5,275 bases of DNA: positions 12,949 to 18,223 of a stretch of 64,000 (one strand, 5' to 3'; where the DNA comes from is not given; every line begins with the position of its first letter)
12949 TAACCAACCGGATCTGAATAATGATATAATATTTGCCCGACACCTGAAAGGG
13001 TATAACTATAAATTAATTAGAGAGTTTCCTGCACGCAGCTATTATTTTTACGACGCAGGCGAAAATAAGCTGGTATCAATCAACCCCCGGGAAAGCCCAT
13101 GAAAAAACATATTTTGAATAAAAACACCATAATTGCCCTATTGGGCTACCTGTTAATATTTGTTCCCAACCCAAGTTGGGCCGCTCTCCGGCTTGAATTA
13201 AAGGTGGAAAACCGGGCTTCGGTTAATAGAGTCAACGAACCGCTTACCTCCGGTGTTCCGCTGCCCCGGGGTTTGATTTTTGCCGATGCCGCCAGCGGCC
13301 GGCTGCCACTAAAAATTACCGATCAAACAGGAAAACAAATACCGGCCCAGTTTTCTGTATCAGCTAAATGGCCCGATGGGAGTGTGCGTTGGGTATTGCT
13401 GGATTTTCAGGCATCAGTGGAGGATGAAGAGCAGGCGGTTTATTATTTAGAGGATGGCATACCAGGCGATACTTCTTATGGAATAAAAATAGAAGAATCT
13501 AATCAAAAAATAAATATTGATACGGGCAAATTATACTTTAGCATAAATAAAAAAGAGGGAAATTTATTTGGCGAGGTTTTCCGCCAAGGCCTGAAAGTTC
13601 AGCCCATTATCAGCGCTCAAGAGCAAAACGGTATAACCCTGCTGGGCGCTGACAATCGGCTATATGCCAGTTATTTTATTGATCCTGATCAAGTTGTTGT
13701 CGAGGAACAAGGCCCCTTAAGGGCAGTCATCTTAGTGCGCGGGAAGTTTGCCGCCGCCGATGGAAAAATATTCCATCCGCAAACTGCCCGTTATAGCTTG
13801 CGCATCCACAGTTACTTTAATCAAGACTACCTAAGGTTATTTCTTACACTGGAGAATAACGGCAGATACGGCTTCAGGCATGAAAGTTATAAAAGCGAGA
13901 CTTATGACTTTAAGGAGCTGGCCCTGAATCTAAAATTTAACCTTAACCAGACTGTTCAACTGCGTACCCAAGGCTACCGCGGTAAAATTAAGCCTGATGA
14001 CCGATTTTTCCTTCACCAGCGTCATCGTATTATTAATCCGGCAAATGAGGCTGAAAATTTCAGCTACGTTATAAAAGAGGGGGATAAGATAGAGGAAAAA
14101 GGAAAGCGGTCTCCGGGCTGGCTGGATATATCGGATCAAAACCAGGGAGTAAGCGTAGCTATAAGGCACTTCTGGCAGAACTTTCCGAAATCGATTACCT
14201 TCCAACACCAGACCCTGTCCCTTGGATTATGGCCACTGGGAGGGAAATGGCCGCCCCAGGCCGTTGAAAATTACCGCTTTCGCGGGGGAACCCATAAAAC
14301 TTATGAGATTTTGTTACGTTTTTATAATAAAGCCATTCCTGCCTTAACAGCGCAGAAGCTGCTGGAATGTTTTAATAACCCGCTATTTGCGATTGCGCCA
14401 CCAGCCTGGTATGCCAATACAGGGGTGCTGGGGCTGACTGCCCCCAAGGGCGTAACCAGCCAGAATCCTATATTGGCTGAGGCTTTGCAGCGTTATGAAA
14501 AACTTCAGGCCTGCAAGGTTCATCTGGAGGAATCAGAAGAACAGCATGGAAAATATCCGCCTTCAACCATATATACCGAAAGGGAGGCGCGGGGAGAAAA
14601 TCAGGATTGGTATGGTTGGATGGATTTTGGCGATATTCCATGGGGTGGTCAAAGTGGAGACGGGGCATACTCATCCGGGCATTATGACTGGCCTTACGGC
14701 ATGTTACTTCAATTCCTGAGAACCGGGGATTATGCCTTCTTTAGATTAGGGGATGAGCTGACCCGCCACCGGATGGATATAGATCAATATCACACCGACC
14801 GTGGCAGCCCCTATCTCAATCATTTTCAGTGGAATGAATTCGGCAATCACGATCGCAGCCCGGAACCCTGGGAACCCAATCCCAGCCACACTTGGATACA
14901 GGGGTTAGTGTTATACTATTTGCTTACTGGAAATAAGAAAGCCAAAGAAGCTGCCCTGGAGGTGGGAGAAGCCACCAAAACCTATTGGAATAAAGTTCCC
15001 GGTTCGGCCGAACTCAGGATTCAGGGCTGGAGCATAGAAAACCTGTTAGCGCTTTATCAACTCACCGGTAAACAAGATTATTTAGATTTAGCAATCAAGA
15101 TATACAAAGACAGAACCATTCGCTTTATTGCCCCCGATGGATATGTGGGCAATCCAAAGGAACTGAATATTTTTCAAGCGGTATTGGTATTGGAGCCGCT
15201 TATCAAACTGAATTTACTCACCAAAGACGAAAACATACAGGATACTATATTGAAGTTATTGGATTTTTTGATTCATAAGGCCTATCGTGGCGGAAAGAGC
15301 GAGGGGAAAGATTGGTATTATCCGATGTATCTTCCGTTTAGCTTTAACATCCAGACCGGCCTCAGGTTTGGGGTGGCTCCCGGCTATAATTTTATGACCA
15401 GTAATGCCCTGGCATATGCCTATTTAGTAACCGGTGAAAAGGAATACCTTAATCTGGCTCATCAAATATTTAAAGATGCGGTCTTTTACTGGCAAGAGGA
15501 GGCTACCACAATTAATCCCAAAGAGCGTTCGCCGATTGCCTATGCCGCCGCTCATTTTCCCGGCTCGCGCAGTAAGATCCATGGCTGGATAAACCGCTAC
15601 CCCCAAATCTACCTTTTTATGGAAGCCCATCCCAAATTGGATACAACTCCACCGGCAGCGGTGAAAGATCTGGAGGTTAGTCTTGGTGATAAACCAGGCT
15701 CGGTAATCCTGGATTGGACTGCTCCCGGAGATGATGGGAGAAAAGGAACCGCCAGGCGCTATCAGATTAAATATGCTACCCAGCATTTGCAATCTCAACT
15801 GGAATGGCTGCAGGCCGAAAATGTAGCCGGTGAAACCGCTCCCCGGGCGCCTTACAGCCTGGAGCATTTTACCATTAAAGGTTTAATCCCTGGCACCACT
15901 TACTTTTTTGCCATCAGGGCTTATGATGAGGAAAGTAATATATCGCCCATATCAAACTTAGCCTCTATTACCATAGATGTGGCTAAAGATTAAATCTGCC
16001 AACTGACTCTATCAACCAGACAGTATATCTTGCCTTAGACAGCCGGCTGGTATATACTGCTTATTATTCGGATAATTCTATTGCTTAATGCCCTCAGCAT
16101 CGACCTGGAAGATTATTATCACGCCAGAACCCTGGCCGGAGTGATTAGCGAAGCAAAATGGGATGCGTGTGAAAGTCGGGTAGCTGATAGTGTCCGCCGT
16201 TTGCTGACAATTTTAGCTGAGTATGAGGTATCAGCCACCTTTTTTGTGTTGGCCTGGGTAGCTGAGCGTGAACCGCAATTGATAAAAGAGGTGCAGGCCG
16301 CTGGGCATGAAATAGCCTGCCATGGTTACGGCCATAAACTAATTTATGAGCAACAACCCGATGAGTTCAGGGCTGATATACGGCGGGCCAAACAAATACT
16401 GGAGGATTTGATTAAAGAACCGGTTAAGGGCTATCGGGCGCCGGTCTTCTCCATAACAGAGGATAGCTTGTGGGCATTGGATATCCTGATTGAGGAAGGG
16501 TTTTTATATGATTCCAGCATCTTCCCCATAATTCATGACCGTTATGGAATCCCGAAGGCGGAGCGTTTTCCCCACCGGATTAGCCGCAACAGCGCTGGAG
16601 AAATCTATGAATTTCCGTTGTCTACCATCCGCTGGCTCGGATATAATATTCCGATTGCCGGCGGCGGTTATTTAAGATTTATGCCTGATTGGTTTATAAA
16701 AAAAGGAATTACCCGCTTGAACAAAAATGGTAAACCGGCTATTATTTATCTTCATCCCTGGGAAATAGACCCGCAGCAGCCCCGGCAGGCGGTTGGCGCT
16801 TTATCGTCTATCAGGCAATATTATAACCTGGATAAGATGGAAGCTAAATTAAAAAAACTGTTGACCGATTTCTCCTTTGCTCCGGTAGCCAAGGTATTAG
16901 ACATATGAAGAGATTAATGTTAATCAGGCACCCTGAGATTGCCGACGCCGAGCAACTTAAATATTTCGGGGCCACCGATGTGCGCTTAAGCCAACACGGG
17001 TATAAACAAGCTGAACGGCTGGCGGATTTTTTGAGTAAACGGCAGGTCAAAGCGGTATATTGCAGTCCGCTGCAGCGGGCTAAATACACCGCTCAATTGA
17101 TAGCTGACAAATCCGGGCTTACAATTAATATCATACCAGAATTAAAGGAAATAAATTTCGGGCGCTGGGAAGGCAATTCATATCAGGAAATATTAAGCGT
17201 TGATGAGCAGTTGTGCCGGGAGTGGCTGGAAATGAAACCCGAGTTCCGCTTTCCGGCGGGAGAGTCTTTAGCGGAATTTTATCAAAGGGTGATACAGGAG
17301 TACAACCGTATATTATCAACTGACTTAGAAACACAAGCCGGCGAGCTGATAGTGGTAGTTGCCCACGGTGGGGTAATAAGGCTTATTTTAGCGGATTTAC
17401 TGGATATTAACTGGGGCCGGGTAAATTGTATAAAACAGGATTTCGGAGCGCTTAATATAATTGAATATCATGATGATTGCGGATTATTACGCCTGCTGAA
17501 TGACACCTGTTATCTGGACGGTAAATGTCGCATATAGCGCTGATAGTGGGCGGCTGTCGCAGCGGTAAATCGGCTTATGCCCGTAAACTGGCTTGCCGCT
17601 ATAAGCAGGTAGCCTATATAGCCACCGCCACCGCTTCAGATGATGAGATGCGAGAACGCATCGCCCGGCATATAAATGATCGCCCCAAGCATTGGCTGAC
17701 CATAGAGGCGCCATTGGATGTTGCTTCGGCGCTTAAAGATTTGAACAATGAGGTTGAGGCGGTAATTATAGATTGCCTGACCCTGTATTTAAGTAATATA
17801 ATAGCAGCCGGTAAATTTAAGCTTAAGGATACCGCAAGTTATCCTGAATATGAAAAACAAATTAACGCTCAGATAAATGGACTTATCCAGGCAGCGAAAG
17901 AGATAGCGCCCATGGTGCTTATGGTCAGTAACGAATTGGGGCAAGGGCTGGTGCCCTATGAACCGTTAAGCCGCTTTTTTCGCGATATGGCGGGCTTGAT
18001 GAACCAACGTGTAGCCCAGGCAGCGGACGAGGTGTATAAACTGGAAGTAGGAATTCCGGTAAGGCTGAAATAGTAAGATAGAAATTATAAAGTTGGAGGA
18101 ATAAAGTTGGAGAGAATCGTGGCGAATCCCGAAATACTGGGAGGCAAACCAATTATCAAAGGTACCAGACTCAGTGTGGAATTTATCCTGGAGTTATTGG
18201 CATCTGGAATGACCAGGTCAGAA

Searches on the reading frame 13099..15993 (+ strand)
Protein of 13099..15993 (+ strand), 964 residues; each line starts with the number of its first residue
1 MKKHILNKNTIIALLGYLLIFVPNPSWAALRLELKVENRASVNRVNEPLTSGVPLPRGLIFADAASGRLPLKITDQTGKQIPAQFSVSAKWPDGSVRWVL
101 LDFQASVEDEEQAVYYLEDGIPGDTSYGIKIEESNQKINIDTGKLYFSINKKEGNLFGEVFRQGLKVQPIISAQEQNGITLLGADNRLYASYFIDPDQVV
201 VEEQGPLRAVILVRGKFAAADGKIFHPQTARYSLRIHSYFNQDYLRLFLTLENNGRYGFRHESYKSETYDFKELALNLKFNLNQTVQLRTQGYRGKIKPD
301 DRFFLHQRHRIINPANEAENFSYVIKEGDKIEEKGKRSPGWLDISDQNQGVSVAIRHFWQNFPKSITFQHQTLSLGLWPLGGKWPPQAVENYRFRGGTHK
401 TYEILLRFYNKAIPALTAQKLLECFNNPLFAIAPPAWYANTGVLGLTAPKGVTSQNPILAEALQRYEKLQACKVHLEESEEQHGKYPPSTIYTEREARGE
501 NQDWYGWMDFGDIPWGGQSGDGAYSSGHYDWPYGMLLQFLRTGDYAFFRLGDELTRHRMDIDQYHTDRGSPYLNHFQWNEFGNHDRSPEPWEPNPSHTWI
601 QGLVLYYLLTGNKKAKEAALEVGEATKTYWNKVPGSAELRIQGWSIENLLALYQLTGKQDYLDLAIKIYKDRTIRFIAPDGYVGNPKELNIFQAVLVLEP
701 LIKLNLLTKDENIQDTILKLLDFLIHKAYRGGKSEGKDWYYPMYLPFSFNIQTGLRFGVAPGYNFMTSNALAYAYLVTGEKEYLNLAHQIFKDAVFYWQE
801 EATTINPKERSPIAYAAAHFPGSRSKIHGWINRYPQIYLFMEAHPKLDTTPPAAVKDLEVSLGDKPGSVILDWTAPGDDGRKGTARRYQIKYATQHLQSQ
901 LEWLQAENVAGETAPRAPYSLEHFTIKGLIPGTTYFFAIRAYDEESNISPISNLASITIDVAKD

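Call 25: search_protein_families(library=pfam, proteins=[window:13099-15993:+], max_evalue=0.0001)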
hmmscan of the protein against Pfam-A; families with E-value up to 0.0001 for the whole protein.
window:13099-15993:+ (964 aa): 5 families
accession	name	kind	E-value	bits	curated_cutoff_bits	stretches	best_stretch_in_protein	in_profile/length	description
PF21345.3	PcRGLX_2nd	-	8.3e-14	51.8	23.5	1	129-251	1-122/360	PcRGLX-like protein central beta sandwich domain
PF07944.18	Beta-AFase-like_GH127_cat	-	7e-10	38.9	24.9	1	572-675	99-210/376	Beta-L-arabinofuranosidase, GH127 catalytic domain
PF00041.27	fn3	-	2.1e-07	31.5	25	1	854-946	2-73/84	Fibronectin type III domain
PF19501.5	PcRGLX_1st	-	2.6e-07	30.8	22.1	1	44-108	14-73/83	PcRGLX-like N-terminal RIFT barrel domain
PF16656.11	Pur_ac_phosph_N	-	2.5e-05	25.2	30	1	858-949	4-86/93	Purple acid Phosphatase, N-terminal domain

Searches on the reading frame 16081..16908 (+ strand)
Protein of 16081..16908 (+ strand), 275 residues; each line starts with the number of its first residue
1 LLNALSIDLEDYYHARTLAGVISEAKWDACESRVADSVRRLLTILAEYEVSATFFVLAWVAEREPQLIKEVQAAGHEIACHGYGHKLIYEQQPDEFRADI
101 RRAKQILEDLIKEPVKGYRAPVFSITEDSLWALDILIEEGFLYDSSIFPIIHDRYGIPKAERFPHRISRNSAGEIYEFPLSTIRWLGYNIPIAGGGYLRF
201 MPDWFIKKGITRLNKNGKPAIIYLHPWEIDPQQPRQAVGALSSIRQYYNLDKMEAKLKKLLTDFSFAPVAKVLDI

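Call 22: search_protein_families(library=pfam, proteins=[window:16081-16908:+], max_evalue=0.0001)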
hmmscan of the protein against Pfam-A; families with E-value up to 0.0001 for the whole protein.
window:16081-16908:+ (275 aa): 3 families
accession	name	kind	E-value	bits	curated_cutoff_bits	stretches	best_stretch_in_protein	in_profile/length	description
PF11959.13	DUF3473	-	1.6e-47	161.2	29.6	1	145-273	1-129/130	Domain of unknown function (DUF3473)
PF01522.26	Polysacc_deac_1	-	2.8e-22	79.4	23.1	1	35-132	18-115/124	Polysaccharide deacetylase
PF10096.14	DUF2334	-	2.2e-06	27.8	26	1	66-144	57-150/203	Uncharacterized protein conserved in bacteria (DUF2334)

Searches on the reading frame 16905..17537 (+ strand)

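Call 22: search_protein_families(library=pfam, proteins=[window:16905-17537:+], max_evalue=0.0001)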
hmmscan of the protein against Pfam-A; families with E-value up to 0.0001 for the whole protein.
window:16905-17537:+ (210 aa): 1 family
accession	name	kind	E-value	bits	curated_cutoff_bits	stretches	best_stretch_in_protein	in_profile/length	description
PF00300.27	His_Phos_1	-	3.8e-52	177.2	21.7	1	4-201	1-194/194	Histidine phosphatase superfamily (branch 1)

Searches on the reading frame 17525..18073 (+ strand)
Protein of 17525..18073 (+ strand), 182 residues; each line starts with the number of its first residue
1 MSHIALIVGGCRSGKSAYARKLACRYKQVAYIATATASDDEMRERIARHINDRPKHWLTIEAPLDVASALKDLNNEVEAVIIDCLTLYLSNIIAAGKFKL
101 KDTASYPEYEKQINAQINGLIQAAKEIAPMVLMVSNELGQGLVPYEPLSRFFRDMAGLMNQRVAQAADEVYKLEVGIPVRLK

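Call 22: search_protein_families(library=pfam, proteins=[window:17525-18073:+], max_evalue=0.0001)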
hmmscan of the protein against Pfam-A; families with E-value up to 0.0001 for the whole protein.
window:17525-18073:+ (182 aa): 1 family
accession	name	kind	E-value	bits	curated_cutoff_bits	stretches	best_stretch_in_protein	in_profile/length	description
PF02283.22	CobU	-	7.9e-54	182.1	27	1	6-181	2-168/168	Cobinamide kinase / cobinamide phosphate guanyltransferase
